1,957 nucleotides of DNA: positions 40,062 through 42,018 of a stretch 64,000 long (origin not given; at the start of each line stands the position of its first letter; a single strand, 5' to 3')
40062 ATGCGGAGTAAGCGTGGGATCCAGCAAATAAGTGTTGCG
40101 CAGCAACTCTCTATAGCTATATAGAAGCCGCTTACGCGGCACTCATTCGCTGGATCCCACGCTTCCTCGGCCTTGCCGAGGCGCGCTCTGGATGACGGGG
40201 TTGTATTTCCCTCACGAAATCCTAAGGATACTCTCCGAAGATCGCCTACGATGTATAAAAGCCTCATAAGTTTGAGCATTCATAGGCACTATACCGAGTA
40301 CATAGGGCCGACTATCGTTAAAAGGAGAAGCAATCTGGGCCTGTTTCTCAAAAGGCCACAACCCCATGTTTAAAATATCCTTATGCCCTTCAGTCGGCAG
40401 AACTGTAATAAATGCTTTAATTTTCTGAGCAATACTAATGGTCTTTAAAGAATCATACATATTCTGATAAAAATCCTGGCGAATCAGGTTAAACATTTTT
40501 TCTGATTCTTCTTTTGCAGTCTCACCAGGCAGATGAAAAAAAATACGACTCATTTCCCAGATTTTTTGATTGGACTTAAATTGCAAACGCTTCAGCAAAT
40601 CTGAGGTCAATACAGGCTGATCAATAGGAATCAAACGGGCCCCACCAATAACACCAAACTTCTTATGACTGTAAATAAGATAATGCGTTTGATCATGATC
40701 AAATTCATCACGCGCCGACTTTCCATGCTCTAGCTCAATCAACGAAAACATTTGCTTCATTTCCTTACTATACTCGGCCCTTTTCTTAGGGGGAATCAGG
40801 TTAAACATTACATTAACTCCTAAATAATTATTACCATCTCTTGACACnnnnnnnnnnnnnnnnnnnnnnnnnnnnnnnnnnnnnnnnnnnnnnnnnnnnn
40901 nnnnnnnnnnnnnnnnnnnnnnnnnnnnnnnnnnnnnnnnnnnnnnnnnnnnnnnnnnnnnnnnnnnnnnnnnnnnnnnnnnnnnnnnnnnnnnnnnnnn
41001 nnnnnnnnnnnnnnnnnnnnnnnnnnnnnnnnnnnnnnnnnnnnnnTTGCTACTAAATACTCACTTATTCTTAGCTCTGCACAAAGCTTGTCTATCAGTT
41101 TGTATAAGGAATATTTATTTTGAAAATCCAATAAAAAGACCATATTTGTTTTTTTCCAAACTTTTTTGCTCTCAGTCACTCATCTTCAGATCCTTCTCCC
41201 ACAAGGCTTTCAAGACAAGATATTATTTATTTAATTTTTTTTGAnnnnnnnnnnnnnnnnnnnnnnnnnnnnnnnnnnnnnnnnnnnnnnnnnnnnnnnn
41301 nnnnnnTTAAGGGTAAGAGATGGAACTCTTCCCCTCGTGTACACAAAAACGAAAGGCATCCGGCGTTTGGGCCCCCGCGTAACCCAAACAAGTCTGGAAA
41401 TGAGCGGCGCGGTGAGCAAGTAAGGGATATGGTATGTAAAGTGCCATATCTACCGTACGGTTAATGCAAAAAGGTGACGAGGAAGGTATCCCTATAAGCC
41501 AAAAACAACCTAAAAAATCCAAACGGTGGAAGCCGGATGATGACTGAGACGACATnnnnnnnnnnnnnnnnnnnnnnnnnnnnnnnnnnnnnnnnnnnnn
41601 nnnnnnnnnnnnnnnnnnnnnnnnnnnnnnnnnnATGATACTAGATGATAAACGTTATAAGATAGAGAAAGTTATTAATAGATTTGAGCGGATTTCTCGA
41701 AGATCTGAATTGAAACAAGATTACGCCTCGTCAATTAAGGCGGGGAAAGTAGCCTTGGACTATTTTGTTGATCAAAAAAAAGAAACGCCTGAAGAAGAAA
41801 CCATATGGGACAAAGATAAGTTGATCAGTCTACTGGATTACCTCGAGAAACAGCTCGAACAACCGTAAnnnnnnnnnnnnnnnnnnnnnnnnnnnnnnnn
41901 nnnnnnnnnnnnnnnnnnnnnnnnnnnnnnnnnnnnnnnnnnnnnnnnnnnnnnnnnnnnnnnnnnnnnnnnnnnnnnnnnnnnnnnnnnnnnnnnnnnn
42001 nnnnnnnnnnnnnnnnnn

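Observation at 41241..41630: Promoter-driven ~330-nt structured, ORF-poor RNA region ahead of a small ORF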

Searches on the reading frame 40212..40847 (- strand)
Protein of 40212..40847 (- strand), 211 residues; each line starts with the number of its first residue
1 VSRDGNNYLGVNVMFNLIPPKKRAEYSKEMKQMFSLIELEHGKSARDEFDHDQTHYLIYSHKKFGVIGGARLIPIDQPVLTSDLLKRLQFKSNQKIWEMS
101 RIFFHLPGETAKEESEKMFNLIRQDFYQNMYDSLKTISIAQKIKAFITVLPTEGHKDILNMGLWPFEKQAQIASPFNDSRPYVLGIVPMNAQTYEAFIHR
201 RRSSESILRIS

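Call 12: search_protein_families(library=pfam, proteins=[window:40212-40847:-], max_evalue=0.01)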
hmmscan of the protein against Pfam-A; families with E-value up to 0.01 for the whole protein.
window:40212-40847:- (211 aa): 2 families
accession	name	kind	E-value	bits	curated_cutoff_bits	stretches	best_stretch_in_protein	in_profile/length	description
PF00765.23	Autoind_synth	-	0.0027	17.7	24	1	45-104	36-99/183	Autoinducer synthase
PF13444.12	Acetyltransf_5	-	0.0031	18.6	22.4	1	41-103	18-86/102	Acetyltransferase (GNAT) domain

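Call 37: find_homologous_proteins(query=window:40212-40808:-, max_evalue=0.00001)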
Query window:40212-40808:- (198 aa): 19 proteins with E <= 0.00001 among 176 candidates.
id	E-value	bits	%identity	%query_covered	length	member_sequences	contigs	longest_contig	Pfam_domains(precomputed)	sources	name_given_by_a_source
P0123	1.4e-121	421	95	100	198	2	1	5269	-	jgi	-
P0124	6.5e-89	315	68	100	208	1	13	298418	-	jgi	jgi:hypothetical protein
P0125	7.2e-87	308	67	100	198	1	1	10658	PF00765.24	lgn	-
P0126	8.7e-87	308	68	100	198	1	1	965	-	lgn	-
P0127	4.9e-86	305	67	100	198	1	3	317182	-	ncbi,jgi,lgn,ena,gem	-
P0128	3.0e-84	299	64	100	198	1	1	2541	-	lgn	-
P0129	6.9e-81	288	62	98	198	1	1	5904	-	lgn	-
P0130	7.5e-81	288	65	100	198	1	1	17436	-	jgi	jgi:N-acyl-L-homoserine lactone synthetase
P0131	1.2e-80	288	64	100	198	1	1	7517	-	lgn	-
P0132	7.3e-79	282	63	98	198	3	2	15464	-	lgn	-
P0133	1.3e-75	271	62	100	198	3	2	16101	-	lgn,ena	-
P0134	1.1e-74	268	59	100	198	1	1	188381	-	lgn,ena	-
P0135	3.9e-73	263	60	97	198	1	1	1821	-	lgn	-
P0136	3.5e-72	260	60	97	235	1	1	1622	-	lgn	-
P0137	6.9e-71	256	56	100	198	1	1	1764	-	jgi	jgi:N-acyl-L-homoserine lactone synthetase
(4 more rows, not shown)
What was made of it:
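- Checked: Intergenic space: it is 40809-41634 if the upstream gene starts at the ATG that gives the family-wide length of 198 aa (call 37).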

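Call 38: find_encoding_contigs(protein=P0123, flank=6000, max_places=4)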
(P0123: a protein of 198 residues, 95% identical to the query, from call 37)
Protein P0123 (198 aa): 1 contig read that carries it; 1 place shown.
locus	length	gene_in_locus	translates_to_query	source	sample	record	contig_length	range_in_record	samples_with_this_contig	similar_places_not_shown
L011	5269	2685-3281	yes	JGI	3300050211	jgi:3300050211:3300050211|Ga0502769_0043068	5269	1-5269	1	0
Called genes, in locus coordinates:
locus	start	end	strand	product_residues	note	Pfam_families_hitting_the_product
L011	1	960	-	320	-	?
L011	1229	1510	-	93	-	-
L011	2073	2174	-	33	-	-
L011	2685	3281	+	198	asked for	-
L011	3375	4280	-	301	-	PF00126:HTH_1, PF03466:LysR_substrate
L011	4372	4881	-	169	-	PF00210:Ferritin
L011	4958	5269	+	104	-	?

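Call 42: find_related_loci(query=A3, collection=metagenome_contigs, flank=4000)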
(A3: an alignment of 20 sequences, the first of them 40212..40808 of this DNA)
Query A3 (198 aa) in metagenome_contigs; peptide patterns used: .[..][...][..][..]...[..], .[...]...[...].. (x = any residue, [..] = any of these).
226 stretches matched a pattern; 1 encode a relative of the query (tblastn E <= 1e-3); 1 distinct loci.
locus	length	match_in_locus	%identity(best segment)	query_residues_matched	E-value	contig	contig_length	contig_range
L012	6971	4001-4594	67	1-198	6e-95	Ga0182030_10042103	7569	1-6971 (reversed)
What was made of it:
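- Tried and rejected: Metagenome scan with the LuxI-like alignment (call 42) gave one locus (L012), without the RNA.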

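Call 43: find_encoding_contigs(protein=P0124, flank=4000, max_places=10)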
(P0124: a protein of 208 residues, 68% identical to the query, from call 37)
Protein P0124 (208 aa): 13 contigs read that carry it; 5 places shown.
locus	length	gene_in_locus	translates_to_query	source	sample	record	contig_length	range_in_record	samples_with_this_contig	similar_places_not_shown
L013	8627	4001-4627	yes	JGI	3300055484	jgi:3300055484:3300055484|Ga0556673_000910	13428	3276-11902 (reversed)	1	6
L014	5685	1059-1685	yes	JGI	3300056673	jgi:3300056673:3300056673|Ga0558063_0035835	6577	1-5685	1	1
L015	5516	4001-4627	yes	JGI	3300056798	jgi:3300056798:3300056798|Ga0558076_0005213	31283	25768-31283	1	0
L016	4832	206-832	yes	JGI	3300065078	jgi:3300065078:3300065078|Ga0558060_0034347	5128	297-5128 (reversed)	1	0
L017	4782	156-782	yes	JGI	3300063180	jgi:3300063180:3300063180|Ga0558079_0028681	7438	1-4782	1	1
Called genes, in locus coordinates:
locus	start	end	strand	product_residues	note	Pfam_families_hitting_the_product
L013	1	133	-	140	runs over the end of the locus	-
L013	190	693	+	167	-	PF13404:HTH_AsnC-type, PF13412:HTH_24, PF01037:AsnC_trans_reg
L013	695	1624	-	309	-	PF07549:Sec_GG, PF00873:ACR_tran (weak), PF02355:SecD_SecF_C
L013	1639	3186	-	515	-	PF07549:Sec_GG (weak), PF21760:SecD_1st, PF22599:SecDF_P1_head, PF02355:SecD_SecF_C, PF00873:ACR_tran (weak), PF03176:MMPL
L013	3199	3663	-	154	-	PF02699:YajC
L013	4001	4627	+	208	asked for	-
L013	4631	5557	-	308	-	PF00126:HTH_1, PF03466:LysR_substrate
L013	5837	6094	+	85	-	-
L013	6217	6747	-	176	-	PF00210:Ferritin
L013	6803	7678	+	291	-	PF01297:ZnuA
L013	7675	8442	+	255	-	PF01513:NAD_kinase, PF20143:NAD_kinase_C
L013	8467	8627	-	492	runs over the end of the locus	PF00875:DNA_photolyase, PF03441:FAD_binding_7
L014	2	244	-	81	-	?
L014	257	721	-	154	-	PF02699:YajC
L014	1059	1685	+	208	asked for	-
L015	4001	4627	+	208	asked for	-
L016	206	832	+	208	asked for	-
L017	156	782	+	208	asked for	-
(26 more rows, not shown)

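Call 44: find_encoding_contigs(protein=P0127, flank=4000, max_places=4)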
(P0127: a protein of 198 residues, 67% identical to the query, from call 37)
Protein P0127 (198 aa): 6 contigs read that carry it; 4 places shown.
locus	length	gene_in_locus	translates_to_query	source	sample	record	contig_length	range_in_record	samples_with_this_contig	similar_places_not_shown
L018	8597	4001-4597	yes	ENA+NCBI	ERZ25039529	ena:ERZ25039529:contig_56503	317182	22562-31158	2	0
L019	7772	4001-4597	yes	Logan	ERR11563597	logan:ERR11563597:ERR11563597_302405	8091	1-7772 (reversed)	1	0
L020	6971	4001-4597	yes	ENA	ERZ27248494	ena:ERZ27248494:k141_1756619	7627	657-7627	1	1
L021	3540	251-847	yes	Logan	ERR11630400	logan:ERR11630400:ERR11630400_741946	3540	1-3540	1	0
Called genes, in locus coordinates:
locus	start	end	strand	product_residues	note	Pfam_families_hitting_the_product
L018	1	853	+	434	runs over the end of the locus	PF05496:RuvB_N (faint), PF07728:AAA_5 (faint), PF07724:AAA_2, PF00004:AAA (weak)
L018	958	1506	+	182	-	PF01292:Ni_hydr_CYTB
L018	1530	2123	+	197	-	PF04264:YceI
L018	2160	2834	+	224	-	PF00081:Sod_Fe_N, PF02777:Sod_Fe_C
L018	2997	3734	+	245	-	-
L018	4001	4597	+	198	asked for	-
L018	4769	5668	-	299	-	PF00126:HTH_1, PF03466:LysR_substrate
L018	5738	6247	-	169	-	PF00210:Ferritin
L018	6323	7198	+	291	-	PF01297:ZnuA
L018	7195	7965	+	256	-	PF01513:NAD_kinase, PF20143:NAD_kinase_C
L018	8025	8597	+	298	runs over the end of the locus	PF00491:Arginase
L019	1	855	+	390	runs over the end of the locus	?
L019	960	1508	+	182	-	PF01292:Ni_hydr_CYTB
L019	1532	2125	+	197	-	PF04264:YceI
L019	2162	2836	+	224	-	PF00081:Sod_Fe_N, PF02777:Sod_Fe_C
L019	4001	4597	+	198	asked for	-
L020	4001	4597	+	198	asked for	-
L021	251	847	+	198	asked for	-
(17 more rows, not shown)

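Call 45: find_encoding_contigs(protein=P0134, flank=4000, max_places=4)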
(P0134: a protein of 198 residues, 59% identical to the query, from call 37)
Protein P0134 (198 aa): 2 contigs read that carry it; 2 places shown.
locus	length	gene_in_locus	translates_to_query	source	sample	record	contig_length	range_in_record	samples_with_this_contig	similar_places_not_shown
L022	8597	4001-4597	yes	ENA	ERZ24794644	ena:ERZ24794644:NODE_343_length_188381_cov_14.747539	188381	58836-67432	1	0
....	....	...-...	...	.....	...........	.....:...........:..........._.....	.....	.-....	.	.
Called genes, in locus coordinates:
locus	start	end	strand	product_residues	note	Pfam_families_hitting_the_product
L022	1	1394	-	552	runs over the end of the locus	PF00916:Sulfate_transp, PF01740:STAS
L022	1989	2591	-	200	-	PF13302:Acetyltransf_3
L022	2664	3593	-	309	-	PF00376:MerR, PF13411:MerR_1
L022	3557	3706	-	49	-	-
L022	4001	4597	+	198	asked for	-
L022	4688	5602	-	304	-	PF00126:HTH_1, PF03466:LysR_substrate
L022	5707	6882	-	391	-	PF04348:LppC, PF13458:Peripla_BP_6, PF01094:ANF_receptor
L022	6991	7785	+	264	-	PF00590:TP_methylase, PF23016:RsmI_C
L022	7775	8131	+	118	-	PF02021:UPF0102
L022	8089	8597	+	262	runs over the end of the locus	PF04972:BON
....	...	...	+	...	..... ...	-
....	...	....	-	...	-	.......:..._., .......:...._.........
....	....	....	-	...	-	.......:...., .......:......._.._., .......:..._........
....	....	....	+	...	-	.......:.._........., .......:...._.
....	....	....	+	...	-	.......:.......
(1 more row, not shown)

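Call 50: search_protein_families(library=pfam, proteins=[L011:1229-1510:-, L011:1-960:-], max_evalue=0.1)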
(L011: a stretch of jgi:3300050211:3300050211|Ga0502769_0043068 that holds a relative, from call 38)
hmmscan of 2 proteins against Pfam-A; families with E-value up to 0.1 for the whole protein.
L011:1229-1510:- (93 aa): 0 families

L011:1-960:- (320 aa): 2 families
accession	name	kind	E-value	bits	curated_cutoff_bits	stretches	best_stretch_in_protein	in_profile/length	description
PF00664.28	ABC_membrane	-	8.3e-37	127.8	28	1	36-307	2-272/274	ABC transporter transmembrane region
PF17593.7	DUF5490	-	0.052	14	27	1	225-266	13-57/62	Family of unknown function (DUF5490)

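Call 66: search_protein_families(library=phrogs, proteins=[L011:1229-1510:-, window:40212-40808:-], max_evalue=0.01)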
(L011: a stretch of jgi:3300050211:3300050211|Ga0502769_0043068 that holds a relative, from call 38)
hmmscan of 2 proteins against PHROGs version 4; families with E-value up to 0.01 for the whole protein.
L011:1229-1510:- (93 aa): 0 families

window:40212-40808:- (198 aa): 0 families
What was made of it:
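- The small ORF has no PHROG hit (call 66).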

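Call 67: search_protein_families(library=ncbifam, proteins=[L011:1229-1510:-, window:40212-40808:-], max_evalue=0.01)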
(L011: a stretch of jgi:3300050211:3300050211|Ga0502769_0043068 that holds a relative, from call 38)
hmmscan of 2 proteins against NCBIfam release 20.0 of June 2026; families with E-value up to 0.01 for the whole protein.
L011:1229-1510:- (93 aa): 0 families

window:40212-40808:- (198 aa): 2 families
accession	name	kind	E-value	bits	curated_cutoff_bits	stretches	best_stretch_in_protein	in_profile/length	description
NF010408.0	PRK13834.1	subfamily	0.00095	18.7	292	1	27-182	40-189/207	acyl-homoserine-lactone synthase TraI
NF052393.1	AHserLSynTraI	equivalog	0.0019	17.5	250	1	31-93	43-109/212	acyl-homoserine-lactone synthase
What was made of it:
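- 40212..40808 (-): 198-aa LuxI/GNAT-like gene, divergently oriented. This is context. Calls 12, 37, 67.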

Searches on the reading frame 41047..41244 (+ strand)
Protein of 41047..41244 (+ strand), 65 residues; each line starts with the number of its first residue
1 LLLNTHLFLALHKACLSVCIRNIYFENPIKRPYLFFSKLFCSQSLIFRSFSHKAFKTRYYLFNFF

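Call 33: search_protein_families(library=pfam, proteins=[window:41047-41244:+], max_evalue=1)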
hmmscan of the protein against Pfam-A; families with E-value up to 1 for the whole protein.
window:41047-41244:+ (65 aa): 0 families

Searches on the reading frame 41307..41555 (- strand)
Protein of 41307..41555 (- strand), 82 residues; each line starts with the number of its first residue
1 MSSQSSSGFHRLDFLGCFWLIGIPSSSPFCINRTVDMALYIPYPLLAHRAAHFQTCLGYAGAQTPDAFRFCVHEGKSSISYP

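Call 33: search_protein_families(library=pfam, proteins=[window:41307-41555:-], max_evalue=1)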
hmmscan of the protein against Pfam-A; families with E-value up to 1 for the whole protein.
window:41307-41555:- (82 aa): 1 family
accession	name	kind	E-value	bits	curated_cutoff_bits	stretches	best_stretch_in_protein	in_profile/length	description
PF03380.19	DUF282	-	0.03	14.7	22.8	0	61-81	15-35/38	Caenorhabditis protein of unknown function, DUF282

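Call 82: search_protein_representatives(protein=window:41310-41555:-)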
Query: 82 residues. Proteins with E-value up to 0.001 (for the whole library): 1; up to 1e-10: 0; up to 1e-30: 0. The best 1 are listed.
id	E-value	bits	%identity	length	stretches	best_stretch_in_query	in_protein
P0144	8.6e-07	45.4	26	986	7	24-68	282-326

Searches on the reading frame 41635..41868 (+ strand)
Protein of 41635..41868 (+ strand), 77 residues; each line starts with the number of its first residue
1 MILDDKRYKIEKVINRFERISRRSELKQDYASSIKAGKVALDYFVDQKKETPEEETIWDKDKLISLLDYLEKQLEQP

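Call 12: search_protein_families(library=pfam, proteins=[window:41635-41868:+], max_evalue=0.01)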
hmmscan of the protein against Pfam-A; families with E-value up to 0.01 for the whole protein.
window:41635-41868:+ (77 aa): 0 families

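Call 13: find_encoding_contigs(protein=window:41635-41868:+, flank=3000, max_places=6)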
Protein window:41635-41868:+ (77 aa): 1 contig read that carries it; 1 place shown.
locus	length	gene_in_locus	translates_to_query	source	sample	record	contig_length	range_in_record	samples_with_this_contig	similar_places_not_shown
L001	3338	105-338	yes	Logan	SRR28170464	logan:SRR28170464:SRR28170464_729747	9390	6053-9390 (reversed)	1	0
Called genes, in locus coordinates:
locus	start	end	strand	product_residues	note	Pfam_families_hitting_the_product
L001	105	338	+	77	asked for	-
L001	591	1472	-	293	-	PF08241:Methyltransf_11 (faint)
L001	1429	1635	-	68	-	PF04325:DUF465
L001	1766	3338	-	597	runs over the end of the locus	PF01368:DHH, PF02272:DHHA1, PF17768:RecJ_OB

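Call 14: find_homologous_proteins(query=window:41635-41868:+, max_evalue=0.01)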
Query window:41635-41868:+ (77 aa): 2 proteins with E <= 0.01 among 2 candidates.
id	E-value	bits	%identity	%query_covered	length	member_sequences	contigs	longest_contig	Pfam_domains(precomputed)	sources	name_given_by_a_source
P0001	4.8e-41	155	100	100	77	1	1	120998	-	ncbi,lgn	-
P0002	1.0e-29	119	75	100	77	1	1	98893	-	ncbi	-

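Call 15: find_encoding_contigs(protein=P0002, flank=6000, max_places=6)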
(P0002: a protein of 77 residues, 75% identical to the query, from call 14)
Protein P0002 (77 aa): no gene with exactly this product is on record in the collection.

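Call 16: find_encoding_contigs(protein=P0001, flank=3000, max_places=6)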
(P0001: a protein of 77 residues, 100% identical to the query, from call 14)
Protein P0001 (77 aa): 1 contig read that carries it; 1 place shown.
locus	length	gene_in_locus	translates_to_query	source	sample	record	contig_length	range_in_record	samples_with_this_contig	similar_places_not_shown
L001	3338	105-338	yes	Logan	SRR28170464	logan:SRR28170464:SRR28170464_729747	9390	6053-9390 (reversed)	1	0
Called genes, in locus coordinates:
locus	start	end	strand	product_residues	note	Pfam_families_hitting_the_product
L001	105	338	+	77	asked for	-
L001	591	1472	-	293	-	PF08241:Methyltransf_11 (faint)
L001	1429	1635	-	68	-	PF04325:DUF465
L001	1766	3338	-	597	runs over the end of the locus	PF01368:DHH, PF02272:DHHA1, PF17768:RecJ_OB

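Call 17: list_cluster_members(proteins=[P0001, P0002])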
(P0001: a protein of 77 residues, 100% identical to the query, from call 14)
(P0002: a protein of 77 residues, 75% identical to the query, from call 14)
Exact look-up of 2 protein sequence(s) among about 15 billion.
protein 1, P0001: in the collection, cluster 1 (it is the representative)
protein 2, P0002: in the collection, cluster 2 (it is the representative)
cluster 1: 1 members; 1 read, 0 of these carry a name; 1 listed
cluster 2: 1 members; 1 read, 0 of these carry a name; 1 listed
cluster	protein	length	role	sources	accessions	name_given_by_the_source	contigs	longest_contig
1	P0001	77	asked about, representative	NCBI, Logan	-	-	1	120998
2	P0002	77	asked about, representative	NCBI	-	-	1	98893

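Call 66: search_protein_families(library=phrogs, proteins=[window:41635-41868:+, P0002], max_evalue=0.01)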
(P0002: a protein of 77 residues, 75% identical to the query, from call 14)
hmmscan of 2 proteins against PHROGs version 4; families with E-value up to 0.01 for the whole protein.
window:41635-41868:+ (77 aa): 0 families

P0002 (77 aa): 0 families

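Call 67: search_protein_families(library=ncbifam, proteins=[window:41635-41868:+, P0002], max_evalue=0.01)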
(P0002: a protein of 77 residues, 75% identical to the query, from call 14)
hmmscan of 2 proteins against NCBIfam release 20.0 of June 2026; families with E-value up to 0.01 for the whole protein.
window:41635-41868:+ (77 aa): 0 families

P0002 (77 aa): 0 families
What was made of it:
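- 41635..41868 (+): 77-aa ORF, probably a real small helical protein of unknown function. It is not part of the conserved RNA unit. No Pfam, PHROG or NCBIfam hit (calls 12, 66, 67).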

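Call 81: predict_structure(alignment_id=A2)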
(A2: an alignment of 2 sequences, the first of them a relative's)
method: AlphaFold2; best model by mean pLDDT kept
length: 77 residues; sequences in the alignment: 2
mean_pLDDT: 69.0   pTM: 0.48
mean pLDDT of the five models: 69.0, 63.8, 60.4, 57.4, 51.1
residues with pLDDT >= 90: 0; 70-90: 44; 50-70: 27; < 50: 6
segments of 3 or more residues with pLDDT < 50: 50-55
pLDDT, mean of each block of 10 residues (from residue 1): 70 81 67 79 68 51 71 64
secondary structure, 60 per line:
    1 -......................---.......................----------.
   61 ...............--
elements in order: H2-23 H27-49 H60-75
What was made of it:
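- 41635..41868 (+): Three-helix model, pLDDT 69 (call 81).
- Tried and rejected: The AlphaFold model of the small ORF (call 81) is a medium-confidence three-helix protein.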
